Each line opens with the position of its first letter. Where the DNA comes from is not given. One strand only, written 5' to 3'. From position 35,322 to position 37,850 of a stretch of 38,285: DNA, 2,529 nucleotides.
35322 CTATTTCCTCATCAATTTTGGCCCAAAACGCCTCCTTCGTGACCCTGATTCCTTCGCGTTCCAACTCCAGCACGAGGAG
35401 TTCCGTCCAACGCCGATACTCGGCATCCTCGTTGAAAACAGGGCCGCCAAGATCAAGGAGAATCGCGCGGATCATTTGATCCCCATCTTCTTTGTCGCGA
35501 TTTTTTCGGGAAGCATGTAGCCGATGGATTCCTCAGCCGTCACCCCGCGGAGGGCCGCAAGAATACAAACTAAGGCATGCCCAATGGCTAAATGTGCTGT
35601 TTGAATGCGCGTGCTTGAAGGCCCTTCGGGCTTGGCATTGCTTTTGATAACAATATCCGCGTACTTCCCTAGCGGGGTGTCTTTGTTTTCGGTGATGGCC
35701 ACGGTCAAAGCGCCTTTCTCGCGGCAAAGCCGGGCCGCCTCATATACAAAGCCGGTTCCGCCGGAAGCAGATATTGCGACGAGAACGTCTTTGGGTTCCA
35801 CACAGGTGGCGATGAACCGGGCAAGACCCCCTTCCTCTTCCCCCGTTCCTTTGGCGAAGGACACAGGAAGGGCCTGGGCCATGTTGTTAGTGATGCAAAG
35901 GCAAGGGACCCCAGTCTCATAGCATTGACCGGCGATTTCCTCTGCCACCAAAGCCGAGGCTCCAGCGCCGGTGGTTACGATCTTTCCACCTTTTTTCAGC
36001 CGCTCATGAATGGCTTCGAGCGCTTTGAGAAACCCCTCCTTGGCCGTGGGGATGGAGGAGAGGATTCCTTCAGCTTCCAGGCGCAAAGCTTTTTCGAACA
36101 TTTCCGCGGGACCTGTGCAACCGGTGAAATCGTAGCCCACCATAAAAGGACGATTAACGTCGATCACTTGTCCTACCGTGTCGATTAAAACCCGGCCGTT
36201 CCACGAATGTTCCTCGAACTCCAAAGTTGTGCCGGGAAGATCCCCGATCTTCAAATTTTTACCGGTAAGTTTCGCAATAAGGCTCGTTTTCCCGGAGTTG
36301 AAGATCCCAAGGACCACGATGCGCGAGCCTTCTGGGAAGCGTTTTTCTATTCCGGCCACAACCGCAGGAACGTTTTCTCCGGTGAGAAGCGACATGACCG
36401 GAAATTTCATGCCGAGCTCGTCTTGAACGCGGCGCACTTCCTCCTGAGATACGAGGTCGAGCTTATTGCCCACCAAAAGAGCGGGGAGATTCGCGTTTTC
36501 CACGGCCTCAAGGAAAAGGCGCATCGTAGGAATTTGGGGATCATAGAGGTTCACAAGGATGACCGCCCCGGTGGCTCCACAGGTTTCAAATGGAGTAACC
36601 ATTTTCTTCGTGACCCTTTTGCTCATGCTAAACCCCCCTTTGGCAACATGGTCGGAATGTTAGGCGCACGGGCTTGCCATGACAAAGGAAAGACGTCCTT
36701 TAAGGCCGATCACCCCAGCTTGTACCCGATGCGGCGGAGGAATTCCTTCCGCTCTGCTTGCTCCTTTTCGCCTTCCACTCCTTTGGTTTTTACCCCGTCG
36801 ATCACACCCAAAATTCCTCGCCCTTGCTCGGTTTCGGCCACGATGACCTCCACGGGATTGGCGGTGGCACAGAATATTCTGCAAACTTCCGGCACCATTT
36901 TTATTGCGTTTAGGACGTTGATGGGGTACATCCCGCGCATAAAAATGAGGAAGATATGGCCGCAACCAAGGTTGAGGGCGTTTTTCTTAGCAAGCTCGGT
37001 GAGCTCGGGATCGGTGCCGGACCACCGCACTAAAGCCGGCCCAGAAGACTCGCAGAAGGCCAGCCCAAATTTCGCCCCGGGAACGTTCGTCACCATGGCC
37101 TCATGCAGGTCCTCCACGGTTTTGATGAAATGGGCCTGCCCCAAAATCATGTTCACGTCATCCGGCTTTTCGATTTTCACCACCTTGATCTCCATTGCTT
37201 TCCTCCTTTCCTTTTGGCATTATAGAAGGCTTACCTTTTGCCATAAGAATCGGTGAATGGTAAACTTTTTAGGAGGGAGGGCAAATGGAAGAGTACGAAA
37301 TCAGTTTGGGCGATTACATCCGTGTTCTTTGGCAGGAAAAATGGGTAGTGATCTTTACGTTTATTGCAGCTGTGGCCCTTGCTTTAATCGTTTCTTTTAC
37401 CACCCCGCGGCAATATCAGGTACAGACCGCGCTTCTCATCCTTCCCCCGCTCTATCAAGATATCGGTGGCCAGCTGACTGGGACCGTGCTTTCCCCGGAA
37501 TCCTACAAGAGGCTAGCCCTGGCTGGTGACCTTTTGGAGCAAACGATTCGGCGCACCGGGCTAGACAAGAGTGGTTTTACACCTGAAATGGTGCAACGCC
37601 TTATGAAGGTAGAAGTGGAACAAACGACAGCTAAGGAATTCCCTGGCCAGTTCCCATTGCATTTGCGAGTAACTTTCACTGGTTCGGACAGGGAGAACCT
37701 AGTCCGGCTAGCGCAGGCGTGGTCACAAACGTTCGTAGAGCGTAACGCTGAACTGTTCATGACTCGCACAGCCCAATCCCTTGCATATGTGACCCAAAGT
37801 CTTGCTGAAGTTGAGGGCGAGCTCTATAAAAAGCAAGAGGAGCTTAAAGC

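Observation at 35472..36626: Circularly permuted GTPase fused to a SIS phosphosugar-binding domain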

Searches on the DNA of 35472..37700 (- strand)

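Call 58: search_rna_families(sources=[L031, L037, L038, L041, L042, L044, L045, L046, L049, L043, L051, L029], threshold=gathering)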
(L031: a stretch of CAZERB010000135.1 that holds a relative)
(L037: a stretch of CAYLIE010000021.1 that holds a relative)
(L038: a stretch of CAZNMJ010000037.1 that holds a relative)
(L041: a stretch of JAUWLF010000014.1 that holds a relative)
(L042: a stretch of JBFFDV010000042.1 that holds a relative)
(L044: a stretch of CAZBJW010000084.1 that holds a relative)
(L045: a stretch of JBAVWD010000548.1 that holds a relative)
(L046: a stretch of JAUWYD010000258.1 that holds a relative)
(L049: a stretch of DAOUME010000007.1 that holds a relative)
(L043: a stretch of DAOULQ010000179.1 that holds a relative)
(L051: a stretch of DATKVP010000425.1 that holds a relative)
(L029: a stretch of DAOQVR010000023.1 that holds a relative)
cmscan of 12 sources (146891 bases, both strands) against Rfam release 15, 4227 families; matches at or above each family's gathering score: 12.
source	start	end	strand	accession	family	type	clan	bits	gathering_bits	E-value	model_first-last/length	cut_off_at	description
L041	9669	9894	+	RF00234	glmS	Cis-reg; riboswitch;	-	68.2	37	3.4e-13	1-167/167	no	glmS glucosamine-6-phosphate activated ribozyme aptamer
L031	577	789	+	RF00234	glmS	Cis-reg; riboswitch;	-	65.8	37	1.5e-12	1-167/167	no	glmS glucosamine-6-phosphate activated ribozyme aptamer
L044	7911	8146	+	RF00234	glmS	Cis-reg; riboswitch;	-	63.8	37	5.4e-12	1-167/167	no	glmS glucosamine-6-phosphate activated ribozyme aptamer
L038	9657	9894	+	RF00234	glmS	Cis-reg; riboswitch;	-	62.8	37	1e-11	1-167/167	no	glmS glucosamine-6-phosphate activated ribozyme aptamer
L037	9667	9887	+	RF00234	glmS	Cis-reg; riboswitch;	-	62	37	1.6e-11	1-167/167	no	glmS glucosamine-6-phosphate activated ribozyme aptamer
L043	5711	5923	+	RF00234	glmS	Cis-reg; riboswitch;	-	57.3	37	3.1e-10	1-167/167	no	glmS glucosamine-6-phosphate activated ribozyme aptamer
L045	539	761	+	RF00234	glmS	Cis-reg; riboswitch;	-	52.7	37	5.5e-09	1-167/167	no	glmS glucosamine-6-phosphate activated ribozyme aptamer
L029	3916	3986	-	RF00005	tRNA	Gene; tRNA;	CL00001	52.2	29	5.7e-08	1-71/71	no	tRNA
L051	1969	2193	+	RF00234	glmS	Cis-reg; riboswitch;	-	51.3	37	1.3e-08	1-167/167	no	glmS glucosamine-6-phosphate activated ribozyme aptamer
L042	504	719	+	RF00234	glmS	Cis-reg; riboswitch;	-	44.9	37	7.1e-07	1-167/167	no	glmS glucosamine-6-phosphate activated ribozyme aptamer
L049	9669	9894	+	RF00234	glmS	Cis-reg; riboswitch;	-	42.3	37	3.6e-06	1-167/167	no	glmS glucosamine-6-phosphate activated ribozyme aptamer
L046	1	179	+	RF00234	glmS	Cis-reg; riboswitch;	-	40.7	37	9.7e-06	16-167/167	5'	glmS glucosamine-6-phosphate activated ribozyme aptamer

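Call 59: search_rna_families(sources=[L022, L023, L024, L025, L026, L027, L028, L030, L032, L034, L035], threshold=gathering)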
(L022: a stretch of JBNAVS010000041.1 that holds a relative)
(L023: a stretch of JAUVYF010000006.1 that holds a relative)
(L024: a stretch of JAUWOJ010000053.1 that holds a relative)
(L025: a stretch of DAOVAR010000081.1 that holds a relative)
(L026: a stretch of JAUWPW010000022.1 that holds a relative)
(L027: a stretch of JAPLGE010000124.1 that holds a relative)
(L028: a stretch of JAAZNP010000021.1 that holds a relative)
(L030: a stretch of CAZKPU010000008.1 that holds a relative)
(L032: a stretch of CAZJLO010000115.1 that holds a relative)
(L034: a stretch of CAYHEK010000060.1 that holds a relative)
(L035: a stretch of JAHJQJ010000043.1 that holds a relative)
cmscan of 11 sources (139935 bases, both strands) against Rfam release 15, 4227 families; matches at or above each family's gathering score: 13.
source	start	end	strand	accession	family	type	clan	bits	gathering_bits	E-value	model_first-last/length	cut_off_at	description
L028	1696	2308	-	RF00010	RNaseP_bact_a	Gene; ribozyme;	CL00002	106.8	100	2.4e-31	1-367/367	no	Bacterial RNase P class A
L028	9320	9392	+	RF00005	tRNA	Gene; tRNA;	CL00001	75.4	29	2.3e-14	1-71/71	no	tRNA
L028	10633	10705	+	RF00005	tRNA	Gene; tRNA;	CL00001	69.7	29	8.3e-13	1-71/71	no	tRNA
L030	18833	18912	-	RF03167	c-di-GMP-I-GGC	Cis-reg; riboswitch;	CL00126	67.2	59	2.3e-13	1-80/80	no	c-di-GMP-I-GGC riboswitch aptamer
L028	7981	8051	+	RF00005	tRNA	Gene; tRNA;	CL00001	66.1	29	8.3e-12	1-71/71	no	tRNA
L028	15801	15874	+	RF00005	tRNA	Gene; tRNA;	CL00001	57.8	29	1.5e-09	1-71/71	no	tRNA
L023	9602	9830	+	RF00234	glmS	Cis-reg; riboswitch;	-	55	37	1.2e-09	1-167/167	no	glmS glucosamine-6-phosphate activated ribozyme aptamer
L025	2134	2362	+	RF00234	glmS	Cis-reg; riboswitch;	-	47.8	37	1.1e-07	1-167/167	no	glmS glucosamine-6-phosphate activated ribozyme aptamer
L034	3922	4140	+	RF00234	glmS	Cis-reg; riboswitch;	-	46.9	37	2e-07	1-167/167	no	glmS glucosamine-6-phosphate activated ribozyme aptamer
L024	5604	5833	+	RF00234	glmS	Cis-reg; riboswitch;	-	45.4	37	5.1e-07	1-167/167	no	glmS glucosamine-6-phosphate activated ribozyme aptamer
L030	9641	9813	+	RF00234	glmS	Cis-reg; riboswitch;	-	42.3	37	3.6e-06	1-167/167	no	glmS glucosamine-6-phosphate activated ribozyme aptamer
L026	5861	6088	+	RF00234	glmS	Cis-reg; riboswitch;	-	38.1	37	5e-05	1-167/167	no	glmS glucosamine-6-phosphate activated ribozyme aptamer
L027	6213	6436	+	RF00234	glmS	Cis-reg; riboswitch;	-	37.2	37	8.3e-05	1-167/167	no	glmS glucosamine-6-phosphate activated ribozyme aptamer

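Call 60: search_rna_families(sources=[L039, L036, L048, L050, L054, L055, L057, L059, L061, L062], threshold=gathering)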
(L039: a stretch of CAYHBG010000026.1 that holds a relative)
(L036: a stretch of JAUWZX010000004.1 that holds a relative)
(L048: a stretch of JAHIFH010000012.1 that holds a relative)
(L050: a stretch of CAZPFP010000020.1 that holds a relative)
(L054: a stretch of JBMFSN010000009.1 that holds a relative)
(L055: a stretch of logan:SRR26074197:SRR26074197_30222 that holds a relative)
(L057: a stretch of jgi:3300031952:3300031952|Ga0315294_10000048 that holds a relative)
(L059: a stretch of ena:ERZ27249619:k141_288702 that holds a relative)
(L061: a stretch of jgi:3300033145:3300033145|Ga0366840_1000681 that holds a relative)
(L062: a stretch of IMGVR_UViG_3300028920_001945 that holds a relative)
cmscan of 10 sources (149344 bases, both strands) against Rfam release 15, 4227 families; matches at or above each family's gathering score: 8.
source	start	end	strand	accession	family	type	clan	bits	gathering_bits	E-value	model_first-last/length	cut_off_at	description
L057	5843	5913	+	RF00005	tRNA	Gene; tRNA;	CL00001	69.6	29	9.4e-13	1-71/71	no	tRNA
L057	8633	8706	+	RF00005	tRNA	Gene; tRNA;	CL00001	68.6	29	1.7e-12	1-71/71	no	tRNA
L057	5194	5264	+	RF00005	tRNA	Gene; tRNA;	CL00001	67.4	29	3.8e-12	1-71/71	no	tRNA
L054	7711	7781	+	RF00005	tRNA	Gene; tRNA;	CL00001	65.2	29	1.6e-11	1-71/71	no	tRNA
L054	9607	9680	+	RF00005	tRNA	Gene; tRNA;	CL00001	64.3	29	2.8e-11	1-71/71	no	tRNA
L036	13161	13232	+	RF00005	tRNA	Gene; tRNA;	CL00001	61.1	29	2e-10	1-71/71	no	tRNA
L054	8316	8388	+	RF00005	tRNA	Gene; tRNA;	CL00001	60.8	29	2.5e-10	1-71/71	no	tRNA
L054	15515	15589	+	RF00005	tRNA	Gene; tRNA;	CL00001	59.3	29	6.6e-10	1-71/71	no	tRNA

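Call 61: search_rna_families(sources=[L005, L006, L007, L008, L009, L010, L011, L012, L013, L015], threshold=gathering)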
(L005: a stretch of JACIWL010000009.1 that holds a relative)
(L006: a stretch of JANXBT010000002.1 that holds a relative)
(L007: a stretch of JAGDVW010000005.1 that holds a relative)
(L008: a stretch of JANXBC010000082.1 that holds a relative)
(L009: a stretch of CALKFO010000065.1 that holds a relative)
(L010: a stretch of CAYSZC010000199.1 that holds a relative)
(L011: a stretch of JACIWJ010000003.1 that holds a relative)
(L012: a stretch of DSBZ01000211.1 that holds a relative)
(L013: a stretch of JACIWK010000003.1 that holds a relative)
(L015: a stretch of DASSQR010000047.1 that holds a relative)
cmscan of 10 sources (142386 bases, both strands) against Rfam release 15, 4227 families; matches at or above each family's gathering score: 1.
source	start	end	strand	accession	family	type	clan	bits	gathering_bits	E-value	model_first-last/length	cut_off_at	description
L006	3181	3254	-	RF00005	tRNA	Gene; tRNA;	CL00001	62.7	29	7.1e-11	1-71/71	no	tRNA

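Call 62: search_rna_families(sources=[L016, L017, L018, L019, L033, L001, L002, L032], threshold=gathering)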
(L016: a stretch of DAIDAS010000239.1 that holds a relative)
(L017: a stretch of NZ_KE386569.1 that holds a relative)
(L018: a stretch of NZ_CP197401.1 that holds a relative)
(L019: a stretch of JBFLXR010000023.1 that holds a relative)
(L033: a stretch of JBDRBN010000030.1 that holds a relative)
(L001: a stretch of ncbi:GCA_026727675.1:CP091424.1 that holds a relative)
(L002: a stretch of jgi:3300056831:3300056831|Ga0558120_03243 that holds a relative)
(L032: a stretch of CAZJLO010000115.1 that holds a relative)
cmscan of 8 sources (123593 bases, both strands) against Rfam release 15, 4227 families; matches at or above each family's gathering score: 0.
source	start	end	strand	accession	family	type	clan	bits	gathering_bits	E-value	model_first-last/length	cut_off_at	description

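Call 72: search_rna_families(source=L023, start=9300, end=10100, threshold=evalue, max_evalue=0.01, show_alignments=1)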
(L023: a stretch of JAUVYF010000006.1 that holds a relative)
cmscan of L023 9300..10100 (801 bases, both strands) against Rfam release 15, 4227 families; matches with E-value up to 0.01: 1.
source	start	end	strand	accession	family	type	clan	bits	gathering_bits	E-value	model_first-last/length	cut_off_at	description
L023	9602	9830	+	RF00234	glmS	Cis-reg; riboswitch;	-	55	37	7e-12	1-167/167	no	glmS glucosamine-6-phosphate activated ribozyme aptamer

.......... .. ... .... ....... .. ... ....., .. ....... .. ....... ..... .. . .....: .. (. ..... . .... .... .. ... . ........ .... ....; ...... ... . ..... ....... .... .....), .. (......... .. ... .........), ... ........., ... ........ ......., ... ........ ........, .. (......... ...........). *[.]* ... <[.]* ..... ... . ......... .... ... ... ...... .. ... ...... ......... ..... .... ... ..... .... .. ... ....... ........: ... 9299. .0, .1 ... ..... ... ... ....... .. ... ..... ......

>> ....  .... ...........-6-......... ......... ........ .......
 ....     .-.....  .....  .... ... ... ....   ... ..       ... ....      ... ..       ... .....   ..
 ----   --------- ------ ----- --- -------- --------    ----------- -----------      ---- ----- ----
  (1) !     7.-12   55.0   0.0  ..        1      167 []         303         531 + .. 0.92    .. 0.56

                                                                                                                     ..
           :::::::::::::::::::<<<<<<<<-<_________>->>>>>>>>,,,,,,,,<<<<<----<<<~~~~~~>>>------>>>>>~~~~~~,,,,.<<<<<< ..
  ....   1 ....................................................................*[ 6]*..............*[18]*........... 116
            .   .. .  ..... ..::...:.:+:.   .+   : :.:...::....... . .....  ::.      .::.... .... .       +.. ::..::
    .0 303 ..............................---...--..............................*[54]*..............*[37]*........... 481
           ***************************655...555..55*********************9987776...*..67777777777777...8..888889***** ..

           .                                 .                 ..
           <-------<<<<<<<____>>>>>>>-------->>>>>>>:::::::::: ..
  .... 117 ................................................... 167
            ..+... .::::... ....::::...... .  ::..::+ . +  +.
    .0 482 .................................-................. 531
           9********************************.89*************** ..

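Call 73: search_rna_families(source=window, start=36500, end=37700, threshold=evalue, max_evalue=1)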
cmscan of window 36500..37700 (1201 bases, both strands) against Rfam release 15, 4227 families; matches with E-value up to 1: 1.
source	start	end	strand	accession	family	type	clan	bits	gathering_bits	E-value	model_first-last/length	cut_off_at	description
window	37364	37497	-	RF02267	Vax2os1_2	Gene; lncRNA;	-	8.3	55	0.66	350-466/466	no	Vax2os1 conserved region 2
